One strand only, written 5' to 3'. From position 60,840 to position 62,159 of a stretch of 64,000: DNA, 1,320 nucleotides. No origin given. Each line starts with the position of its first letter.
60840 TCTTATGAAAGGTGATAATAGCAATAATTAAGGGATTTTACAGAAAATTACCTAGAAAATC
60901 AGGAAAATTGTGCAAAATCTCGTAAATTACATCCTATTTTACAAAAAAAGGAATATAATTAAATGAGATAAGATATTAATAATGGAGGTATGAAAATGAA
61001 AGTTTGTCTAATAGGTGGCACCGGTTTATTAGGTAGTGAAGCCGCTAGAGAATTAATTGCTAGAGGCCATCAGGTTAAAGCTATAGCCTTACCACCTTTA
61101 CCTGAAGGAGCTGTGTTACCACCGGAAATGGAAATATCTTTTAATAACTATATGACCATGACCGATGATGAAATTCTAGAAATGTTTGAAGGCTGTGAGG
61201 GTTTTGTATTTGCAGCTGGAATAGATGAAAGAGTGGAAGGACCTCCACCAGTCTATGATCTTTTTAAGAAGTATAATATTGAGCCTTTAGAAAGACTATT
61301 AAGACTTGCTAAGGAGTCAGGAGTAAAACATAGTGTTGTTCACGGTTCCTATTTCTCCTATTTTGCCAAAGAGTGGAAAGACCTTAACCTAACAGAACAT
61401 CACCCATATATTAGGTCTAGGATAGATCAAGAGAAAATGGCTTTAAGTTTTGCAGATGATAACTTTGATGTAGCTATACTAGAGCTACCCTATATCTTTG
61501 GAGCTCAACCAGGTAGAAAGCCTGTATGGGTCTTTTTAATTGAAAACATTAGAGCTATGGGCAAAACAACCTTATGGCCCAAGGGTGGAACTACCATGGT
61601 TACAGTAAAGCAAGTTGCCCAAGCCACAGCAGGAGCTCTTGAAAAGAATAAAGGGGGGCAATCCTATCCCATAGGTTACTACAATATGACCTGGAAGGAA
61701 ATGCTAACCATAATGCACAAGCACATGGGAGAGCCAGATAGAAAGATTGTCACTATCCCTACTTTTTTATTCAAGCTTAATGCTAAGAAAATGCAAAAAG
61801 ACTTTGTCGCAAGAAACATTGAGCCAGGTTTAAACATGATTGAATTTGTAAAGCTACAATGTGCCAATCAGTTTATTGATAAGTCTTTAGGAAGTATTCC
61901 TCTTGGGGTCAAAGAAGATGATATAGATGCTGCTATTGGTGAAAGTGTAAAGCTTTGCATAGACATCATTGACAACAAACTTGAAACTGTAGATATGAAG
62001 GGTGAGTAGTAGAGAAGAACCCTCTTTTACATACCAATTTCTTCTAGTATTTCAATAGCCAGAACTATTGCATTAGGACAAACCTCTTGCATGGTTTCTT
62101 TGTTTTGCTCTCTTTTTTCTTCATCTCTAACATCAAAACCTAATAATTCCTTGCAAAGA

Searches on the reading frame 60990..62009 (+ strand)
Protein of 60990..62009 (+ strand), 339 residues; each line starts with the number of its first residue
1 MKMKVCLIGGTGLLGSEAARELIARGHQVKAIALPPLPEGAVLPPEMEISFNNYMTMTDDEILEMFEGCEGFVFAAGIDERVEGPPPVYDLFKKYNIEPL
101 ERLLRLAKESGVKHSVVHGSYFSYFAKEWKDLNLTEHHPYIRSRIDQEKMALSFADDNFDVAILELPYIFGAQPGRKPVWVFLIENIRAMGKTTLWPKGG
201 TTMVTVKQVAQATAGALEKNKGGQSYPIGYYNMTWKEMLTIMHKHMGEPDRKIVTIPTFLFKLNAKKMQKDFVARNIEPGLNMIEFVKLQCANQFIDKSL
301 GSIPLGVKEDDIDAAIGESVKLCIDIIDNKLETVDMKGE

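Call 7: search_protein_families(library=pfam, proteins=[window:60990-62009:+], max_evalue=0.1)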
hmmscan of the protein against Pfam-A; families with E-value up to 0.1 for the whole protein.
window:60990-62009:+ (339 aa): 6 families
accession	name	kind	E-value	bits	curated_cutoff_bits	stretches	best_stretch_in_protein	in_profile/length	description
PF01370.27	Epimerase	-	3.5e-09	36.9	20.9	1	5-229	1-240/240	NAD dependent epimerase/dehydratase family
PF13460.12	NAD_binding_10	-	3e-06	27.6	27.2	1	9-150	1-130/184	NAD(P)H-binding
PF13439.12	Glyco_transf_4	-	0.011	16.1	28.5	0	9-140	2-107/170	Glycosyltransferase Family 4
PF05368.20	NmrA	-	0.011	15.8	27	1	1-33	1-33/298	NmrA-like family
PF17930.7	LpxI_N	-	0.028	14.8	25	0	4-36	1-33/129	LpxI N-terminal domain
PF07993.18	NAD_binding_4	-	0.068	12.7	20.1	0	89-131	105-146/258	Male sterility protein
